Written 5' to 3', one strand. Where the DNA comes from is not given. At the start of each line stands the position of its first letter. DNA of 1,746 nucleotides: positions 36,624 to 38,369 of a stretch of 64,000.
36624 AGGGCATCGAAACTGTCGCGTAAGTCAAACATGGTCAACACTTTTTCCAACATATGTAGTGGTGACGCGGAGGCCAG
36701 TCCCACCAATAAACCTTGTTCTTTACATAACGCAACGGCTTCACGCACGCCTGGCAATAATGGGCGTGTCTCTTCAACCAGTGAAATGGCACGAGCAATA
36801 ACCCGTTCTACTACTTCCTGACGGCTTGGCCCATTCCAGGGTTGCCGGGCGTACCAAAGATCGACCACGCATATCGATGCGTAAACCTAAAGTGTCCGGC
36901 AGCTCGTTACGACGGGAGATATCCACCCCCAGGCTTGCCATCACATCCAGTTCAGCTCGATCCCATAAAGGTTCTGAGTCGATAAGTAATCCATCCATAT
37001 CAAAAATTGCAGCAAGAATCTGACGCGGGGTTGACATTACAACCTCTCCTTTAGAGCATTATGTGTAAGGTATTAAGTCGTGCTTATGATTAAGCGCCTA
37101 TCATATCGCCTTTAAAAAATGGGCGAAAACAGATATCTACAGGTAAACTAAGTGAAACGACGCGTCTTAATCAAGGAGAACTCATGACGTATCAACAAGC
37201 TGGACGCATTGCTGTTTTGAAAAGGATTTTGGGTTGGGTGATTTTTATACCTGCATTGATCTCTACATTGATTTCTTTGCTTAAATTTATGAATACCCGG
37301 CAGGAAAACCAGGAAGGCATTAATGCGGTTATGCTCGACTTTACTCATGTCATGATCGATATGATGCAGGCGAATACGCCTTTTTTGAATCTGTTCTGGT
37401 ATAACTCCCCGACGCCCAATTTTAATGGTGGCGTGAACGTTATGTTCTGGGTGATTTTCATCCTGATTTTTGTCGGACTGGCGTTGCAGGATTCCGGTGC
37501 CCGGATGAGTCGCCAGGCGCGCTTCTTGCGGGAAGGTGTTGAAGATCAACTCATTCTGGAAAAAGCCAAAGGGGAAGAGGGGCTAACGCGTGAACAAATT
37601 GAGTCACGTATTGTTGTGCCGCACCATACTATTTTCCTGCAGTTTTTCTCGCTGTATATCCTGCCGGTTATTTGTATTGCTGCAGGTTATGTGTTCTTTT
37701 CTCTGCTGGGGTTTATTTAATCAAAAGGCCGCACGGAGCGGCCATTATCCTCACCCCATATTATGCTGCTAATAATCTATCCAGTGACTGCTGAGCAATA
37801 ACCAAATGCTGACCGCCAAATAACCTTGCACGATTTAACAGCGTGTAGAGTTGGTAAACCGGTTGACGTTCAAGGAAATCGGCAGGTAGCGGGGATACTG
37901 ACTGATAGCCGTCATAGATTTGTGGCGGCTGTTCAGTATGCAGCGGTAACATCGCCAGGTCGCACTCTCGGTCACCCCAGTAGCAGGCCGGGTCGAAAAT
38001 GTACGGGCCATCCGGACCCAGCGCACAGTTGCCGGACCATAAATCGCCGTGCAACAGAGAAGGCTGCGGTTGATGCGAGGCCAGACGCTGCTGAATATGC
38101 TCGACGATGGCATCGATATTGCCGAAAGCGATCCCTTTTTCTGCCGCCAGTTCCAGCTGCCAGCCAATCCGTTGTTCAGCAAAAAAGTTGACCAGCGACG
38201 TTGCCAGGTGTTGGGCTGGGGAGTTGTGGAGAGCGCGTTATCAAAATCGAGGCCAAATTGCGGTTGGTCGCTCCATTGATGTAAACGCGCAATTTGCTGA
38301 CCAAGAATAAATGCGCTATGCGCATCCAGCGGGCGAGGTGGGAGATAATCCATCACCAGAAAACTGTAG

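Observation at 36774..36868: +1 frameshift splitting yniC (HAD phosphatase) after the codon for Met-56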

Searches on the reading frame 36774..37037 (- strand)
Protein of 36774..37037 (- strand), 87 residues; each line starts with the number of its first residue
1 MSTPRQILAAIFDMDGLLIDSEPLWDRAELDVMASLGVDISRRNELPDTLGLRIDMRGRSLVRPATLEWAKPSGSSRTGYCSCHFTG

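Call 4: search_protein_families(library=ncbifam, proteins=[window:36774-37037:-])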
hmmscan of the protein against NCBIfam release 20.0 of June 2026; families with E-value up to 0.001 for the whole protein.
window:36774-37037:- (87 aa): 1 family
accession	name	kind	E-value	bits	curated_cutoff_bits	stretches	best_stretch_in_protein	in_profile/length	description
NF008087.0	PRK10826.1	equivalog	1.4e-26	93.5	191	1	1-56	1-56/222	hexitol phosphatase HxpB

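Call 29: list_cluster_members(proteins=[window:36777-37037:-, window:36371-36868:-])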
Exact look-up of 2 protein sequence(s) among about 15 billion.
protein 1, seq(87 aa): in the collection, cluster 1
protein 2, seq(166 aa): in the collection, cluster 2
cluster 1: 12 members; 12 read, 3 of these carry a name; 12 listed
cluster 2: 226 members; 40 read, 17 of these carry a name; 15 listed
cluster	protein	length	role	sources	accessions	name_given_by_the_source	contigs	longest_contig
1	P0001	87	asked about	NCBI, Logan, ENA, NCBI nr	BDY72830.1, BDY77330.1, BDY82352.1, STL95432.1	hypothetical protein MUTS10_06620 [Escherichia coli] | hypothetical protein MUTS9_14120 [Escherichia coli]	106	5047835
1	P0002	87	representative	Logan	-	-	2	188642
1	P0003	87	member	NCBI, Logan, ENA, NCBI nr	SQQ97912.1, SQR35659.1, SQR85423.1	putative phosphatase [Escherichia coli]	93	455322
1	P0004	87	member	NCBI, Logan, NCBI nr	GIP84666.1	hypothetical protein pm098_06690 [Escherichia coli]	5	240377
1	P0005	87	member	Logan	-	-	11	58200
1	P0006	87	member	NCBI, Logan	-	-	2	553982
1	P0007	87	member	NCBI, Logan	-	-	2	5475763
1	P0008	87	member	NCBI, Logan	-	-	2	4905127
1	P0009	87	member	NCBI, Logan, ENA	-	-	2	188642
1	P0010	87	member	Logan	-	-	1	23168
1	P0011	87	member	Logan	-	-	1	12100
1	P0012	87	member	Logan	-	-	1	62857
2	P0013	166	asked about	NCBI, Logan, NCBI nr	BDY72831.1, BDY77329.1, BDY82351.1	hypothetical protein MUTS10_06610 [Escherichia coli] | hypothetical protein MUTS9_14130 [Escherichia coli]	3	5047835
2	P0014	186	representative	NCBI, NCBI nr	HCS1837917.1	TPA: hexitol phosphatase HxpB, partial [Shigella dysenteriae] | hexitol phosphatase HxpB [Shigella dysenteriae]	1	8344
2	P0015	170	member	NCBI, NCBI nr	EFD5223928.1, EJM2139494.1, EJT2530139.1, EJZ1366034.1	TPA: hexitol phosphatase HxpB, partial [Shigella sonnei] | hexitol phosphatase HxpB [Escherichia coli]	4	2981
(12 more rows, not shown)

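Call 35: find_encoding_contigs(protein=P0003, flank=3000, max_places=4)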
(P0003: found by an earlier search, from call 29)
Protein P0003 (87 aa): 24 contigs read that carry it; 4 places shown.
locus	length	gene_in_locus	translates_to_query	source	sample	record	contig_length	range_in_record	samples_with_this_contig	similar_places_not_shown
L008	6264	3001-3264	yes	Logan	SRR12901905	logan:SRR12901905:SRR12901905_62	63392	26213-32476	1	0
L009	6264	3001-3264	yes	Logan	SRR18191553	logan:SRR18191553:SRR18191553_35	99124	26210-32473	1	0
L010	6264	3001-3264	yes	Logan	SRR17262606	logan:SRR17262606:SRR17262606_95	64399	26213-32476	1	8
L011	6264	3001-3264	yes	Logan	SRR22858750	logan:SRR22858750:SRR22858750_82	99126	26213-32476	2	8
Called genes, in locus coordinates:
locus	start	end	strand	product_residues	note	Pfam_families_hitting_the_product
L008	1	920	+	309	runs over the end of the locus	PF00294:PfkB, PF08543:Phos_pyr_kin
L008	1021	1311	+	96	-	PF11080:GhoS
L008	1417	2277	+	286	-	PF03881:Fructosamin_kin, PF01636:APH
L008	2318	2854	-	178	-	PF14002:YniB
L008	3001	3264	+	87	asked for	-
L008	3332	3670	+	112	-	PF00702:Hydrolase, PF13419:HAD_2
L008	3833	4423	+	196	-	PF04307:YdjM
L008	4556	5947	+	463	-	PF00375:SDF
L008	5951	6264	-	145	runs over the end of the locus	-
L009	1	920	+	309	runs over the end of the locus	PF00294:PfkB, PF08543:Phos_pyr_kin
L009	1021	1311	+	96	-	PF11080:GhoS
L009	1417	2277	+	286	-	PF03881:Fructosamin_kin, PF01636:APH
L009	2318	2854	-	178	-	PF14002:YniB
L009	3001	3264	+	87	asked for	-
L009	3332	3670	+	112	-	PF00702:Hydrolase, PF13419:HAD_2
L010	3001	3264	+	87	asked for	-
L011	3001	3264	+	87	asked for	-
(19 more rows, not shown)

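Call 36: find_encoding_contigs(protein=P0007, flank=3000, max_places=3)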
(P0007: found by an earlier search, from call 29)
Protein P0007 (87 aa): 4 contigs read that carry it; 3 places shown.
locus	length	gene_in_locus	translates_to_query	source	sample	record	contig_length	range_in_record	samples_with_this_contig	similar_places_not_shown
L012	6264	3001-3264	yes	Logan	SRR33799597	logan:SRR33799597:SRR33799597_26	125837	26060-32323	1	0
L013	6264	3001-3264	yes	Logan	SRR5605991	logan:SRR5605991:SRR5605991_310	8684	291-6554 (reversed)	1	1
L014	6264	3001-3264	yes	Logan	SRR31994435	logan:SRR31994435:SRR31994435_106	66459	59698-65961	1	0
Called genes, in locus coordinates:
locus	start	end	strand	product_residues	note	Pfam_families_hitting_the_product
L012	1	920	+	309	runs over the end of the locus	PF00294:PfkB, PF08543:Phos_pyr_kin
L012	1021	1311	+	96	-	PF11080:GhoS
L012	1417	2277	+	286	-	PF03881:Fructosamin_kin, PF01636:APH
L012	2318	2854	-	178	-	PF14002:YniB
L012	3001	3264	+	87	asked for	-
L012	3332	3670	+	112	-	PF00702:Hydrolase, PF13419:HAD_2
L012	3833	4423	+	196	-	PF04307:YdjM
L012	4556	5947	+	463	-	PF00375:SDF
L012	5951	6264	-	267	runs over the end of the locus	-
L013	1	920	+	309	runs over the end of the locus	PF00294:PfkB, PF08543:Phos_pyr_kin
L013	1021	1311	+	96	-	PF11080:GhoS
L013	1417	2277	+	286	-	PF03881:Fructosamin_kin, PF01636:APH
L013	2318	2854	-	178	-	PF14002:YniB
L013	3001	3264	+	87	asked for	-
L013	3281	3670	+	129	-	PF00702:Hydrolase, PF13419:HAD_2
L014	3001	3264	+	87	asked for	-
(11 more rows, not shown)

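Call 37: find_encoding_contigs(protein=P0004, flank=3000, max_places=3)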
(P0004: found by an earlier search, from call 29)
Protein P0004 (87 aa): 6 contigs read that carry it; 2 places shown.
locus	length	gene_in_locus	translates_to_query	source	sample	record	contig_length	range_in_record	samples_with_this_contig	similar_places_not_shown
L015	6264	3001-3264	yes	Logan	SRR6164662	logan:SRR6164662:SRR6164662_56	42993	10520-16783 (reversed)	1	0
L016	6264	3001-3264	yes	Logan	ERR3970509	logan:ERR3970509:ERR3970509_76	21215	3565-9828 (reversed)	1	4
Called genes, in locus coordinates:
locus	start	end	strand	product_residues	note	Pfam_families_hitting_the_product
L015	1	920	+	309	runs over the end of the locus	PF00294:PfkB, PF08543:Phos_pyr_kin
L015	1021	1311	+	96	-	PF11080:GhoS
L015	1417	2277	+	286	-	PF03881:Fructosamin_kin, PF01636:APH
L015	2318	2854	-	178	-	PF14002:YniB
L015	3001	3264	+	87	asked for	-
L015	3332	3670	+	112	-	PF00702:Hydrolase, PF13419:HAD_2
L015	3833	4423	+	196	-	PF04307:YdjM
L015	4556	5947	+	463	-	PF00375:SDF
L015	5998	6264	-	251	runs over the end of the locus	-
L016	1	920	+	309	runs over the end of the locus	PF00294:PfkB, PF08543:Phos_pyr_kin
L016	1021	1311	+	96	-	PF11080:GhoS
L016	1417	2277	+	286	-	PF03881:Fructosamin_kin, PF01636:APH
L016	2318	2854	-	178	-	PF14002:YniB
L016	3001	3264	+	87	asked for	-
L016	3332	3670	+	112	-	PF00702:Hydrolase, PF13419:HAD_2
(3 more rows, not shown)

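Call 38: find_encoding_contigs(protein=P0002, flank=3000, max_places=2)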
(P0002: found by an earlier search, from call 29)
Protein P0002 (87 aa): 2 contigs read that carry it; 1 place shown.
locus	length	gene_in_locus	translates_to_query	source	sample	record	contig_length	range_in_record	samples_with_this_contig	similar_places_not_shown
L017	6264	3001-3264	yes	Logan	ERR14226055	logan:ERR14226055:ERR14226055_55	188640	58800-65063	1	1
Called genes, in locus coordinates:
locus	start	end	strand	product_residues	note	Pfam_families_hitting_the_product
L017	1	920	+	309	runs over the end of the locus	PF00294:PfkB, PF08543:Phos_pyr_kin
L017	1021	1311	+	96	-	PF11080:GhoS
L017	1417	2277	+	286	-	PF03881:Fructosamin_kin, PF01636:APH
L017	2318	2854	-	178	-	PF14002:YniB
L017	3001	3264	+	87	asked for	-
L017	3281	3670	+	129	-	PF00702:Hydrolase, PF13419:HAD_2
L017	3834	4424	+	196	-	PF04307:YdjM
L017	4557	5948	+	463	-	PF00375:SDF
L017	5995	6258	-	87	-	PF10729:CedA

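Call 39: find_encoding_contigs(protein=P0008, flank=3000, max_places=2)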
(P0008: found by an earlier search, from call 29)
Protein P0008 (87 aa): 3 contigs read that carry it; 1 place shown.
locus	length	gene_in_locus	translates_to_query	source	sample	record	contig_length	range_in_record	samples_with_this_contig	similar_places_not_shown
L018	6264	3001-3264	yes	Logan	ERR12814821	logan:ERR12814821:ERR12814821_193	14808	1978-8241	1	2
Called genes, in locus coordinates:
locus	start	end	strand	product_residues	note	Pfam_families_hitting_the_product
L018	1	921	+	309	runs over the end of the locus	PF00294:PfkB, PF08543:Phos_pyr_kin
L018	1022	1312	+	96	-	PF11080:GhoS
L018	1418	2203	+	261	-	PF03881:Fructosamin_kin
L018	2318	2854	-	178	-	PF14002:YniB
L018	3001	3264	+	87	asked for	-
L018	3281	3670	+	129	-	PF00702:Hydrolase, PF13419:HAD_2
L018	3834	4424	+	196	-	PF04307:YdjM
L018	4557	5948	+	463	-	PF00375:SDF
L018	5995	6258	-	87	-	PF10729:CedA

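Call 40: find_encoding_contigs(protein=P0006, flank=3000, max_places=2)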
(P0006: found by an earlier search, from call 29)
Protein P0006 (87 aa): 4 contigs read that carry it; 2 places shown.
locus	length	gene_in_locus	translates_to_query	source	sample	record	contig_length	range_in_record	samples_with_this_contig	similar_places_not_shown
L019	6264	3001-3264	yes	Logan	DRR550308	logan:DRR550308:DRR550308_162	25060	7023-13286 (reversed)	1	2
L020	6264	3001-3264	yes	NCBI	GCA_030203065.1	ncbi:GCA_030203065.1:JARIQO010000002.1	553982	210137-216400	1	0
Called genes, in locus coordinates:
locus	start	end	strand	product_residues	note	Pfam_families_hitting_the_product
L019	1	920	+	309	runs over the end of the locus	PF00294:PfkB, PF08543:Phos_pyr_kin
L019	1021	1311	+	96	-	PF11080:GhoS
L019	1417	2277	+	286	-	PF03881:Fructosamin_kin, PF01636:APH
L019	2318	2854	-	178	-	PF14002:YniB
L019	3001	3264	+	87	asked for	-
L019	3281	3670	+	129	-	PF00702:Hydrolase, PF13419:HAD_2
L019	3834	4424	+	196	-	PF04307:YdjM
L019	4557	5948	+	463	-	PF00375:SDF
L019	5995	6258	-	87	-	PF10729:CedA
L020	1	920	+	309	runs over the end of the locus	PF00294:PfkB, PF08543:Phos_pyr_kin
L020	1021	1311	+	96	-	PF11080:GhoS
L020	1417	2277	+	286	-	PF03881:Fructosamin_kin, PF01636:APH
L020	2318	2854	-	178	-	PF14002:YniB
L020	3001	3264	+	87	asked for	-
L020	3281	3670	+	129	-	PF00702:Hydrolase, PF13419:HAD_2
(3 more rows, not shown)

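Call 41: find_encoding_contigs(protein=P0012, flank=3000, max_places=2)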
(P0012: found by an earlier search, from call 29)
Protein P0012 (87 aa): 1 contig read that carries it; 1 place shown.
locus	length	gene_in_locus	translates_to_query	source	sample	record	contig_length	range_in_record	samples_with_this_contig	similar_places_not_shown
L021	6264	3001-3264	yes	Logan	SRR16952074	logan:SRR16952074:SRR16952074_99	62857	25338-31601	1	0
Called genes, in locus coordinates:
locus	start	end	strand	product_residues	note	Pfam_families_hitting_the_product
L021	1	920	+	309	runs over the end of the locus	PF00294:PfkB, PF08543:Phos_pyr_kin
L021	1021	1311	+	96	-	PF11080:GhoS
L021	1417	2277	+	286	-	PF03881:Fructosamin_kin, PF01636:APH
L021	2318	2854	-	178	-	PF14002:YniB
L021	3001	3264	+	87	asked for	-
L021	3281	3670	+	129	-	PF00702:Hydrolase, PF13419:HAD_2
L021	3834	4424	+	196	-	PF04307:YdjM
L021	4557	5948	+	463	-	PF00375:SDF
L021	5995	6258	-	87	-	PF10729:CedA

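Call 55: search_protein_families(library=pfam, proteins=[window:36774-37037:-], max_evalue=0.01)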
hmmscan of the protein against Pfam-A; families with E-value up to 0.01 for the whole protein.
window:36774-37037:- (87 aa): 1 family
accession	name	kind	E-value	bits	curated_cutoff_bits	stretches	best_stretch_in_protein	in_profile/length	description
PF13419.12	HAD_2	-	0.0026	18.3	23.8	1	11-56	2-47/178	Haloacid dehalogenase-like hydrolase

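Call 60: find_homologous_proteins(query=P0001, max_evalue=0.00001)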
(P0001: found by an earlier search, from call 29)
Query P0001 (87 aa): 304 proteins with E <= 0.00001 among 531 candidates; the best 120 are listed.
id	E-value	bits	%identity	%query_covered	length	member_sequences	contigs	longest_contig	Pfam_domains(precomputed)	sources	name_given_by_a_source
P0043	2.7e-49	182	97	100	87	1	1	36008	-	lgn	-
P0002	2.0e-47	176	94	100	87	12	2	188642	-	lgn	-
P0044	2.7e-45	169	92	100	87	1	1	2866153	-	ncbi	-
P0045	1.2e-44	167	92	100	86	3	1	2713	-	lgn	-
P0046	8.1e-43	162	90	100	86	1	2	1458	-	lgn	-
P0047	1.1e-42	161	90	100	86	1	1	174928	-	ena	-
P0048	2.2e-42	160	90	100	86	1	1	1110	-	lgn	-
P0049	9.3e-42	158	87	100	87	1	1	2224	-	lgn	-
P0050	1.2e-41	158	89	100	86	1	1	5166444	-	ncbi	-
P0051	2.2e-39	151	86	100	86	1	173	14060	-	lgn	-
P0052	2.2e-39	151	87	100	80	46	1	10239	-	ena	-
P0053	5.0e-38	146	84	100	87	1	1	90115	-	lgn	-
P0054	3.4e-31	124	76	100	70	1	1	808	-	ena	-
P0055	1.7e-30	122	91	78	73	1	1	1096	-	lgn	-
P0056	2.1e-27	112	76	92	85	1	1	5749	-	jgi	-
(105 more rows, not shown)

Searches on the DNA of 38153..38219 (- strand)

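Call 11: search_dna_similar(query=window:38153-38219:-, collection=ecoli_genomes, mode=near, max_rows=15)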
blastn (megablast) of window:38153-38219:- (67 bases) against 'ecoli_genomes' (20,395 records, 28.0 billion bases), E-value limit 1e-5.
Records with a match: 5423; places in all: 5425; records where one place covers at least 80% of the query: 5423.
Genomes with a match: 5423 of 5426; with a place that covers at least 80% of the query: 5423. Places per genome that has any: lowest 1, median 1, highest 2. On chromosomes: 5423 places; on plasmids: 2.
Best place of each record, by identity: >=99% 6; 95-99% 5417.
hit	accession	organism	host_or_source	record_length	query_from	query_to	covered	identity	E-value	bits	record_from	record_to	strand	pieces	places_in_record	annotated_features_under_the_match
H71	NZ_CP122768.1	Escherichia coli strain ETEC1738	Sus scrofa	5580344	1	67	100%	100.0%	3e-26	124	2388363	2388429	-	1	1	yniA: fructosamine kinase family protein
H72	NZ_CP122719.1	Escherichia coli strain ETEC1748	Sus scrofa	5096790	1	67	100%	100.0%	3e-26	124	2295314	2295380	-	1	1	yniA: fructosamine kinase family protein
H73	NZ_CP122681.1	Escherichia coli strain ETEC4068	Sus scrofa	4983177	1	67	100%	100.0%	3e-26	124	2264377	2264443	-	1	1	yniA: fructosamine kinase family protein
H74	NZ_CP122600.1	Escherichia coli strain ETEC6333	Sus scrofa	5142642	1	67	100%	100.0%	3e-26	124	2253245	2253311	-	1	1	yniA: fructosamine kinase family protein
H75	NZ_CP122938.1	Escherichia coli strain ETEC1701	Sus scrofa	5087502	1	67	100%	100.0%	3e-26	124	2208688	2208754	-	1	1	yniA: fructosamine kinase family protein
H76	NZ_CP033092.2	Escherichia coli DSM 30083 = JCM 1649 = ATCC 11775 strain ...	-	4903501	1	67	100%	98.5%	1e-24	119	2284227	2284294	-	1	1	yniA: fructosamine kinase family protein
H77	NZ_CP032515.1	Escherichia coli strain 118UI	Homo sapiens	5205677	1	67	100%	98.5%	1e-24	119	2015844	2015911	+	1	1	yniA: fructosamine kinase family protein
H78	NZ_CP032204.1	Escherichia coli strain AR_0013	missing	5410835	1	67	100%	98.5%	1e-24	119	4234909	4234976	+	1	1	yniA: fructosamine kinase family protein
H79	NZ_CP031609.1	Escherichia coli strain N3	Homo sapiens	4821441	1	67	100%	98.5%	1e-24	119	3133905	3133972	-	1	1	yniA: fructosamine kinase family protein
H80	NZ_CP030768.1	Escherichia coli strain 2017C-4173W12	missing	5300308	1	67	100%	98.5%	1e-24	119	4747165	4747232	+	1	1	yniA: fructosamine kinase family protein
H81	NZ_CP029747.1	Escherichia coli strain 2016C-3878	Homo sapiens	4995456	1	67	100%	98.5%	1e-24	119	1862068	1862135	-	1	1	yniA: fructosamine kinase family protein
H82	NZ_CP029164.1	Escherichia coli strain 104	chicken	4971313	1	67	100%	98.5%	1e-24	119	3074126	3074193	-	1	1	yniA: fructosamine kinase family protein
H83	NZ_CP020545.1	Escherichia coli strain ZJ3920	Homo sapiens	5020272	1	67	100%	98.5%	1e-24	119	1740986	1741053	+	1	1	yniA: fructosamine kinase family protein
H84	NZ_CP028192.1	Escherichia coli strain CFSAN018748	tissue and/or biological fluid swine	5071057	1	67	100%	98.5%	1e-24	119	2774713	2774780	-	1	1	yniA: fructosamine kinase family protein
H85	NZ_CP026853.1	Escherichia coli strain MS7163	Homo sapiens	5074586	1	67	100%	98.5%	1e-24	119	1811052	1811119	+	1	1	yniA: fructosamine kinase family protein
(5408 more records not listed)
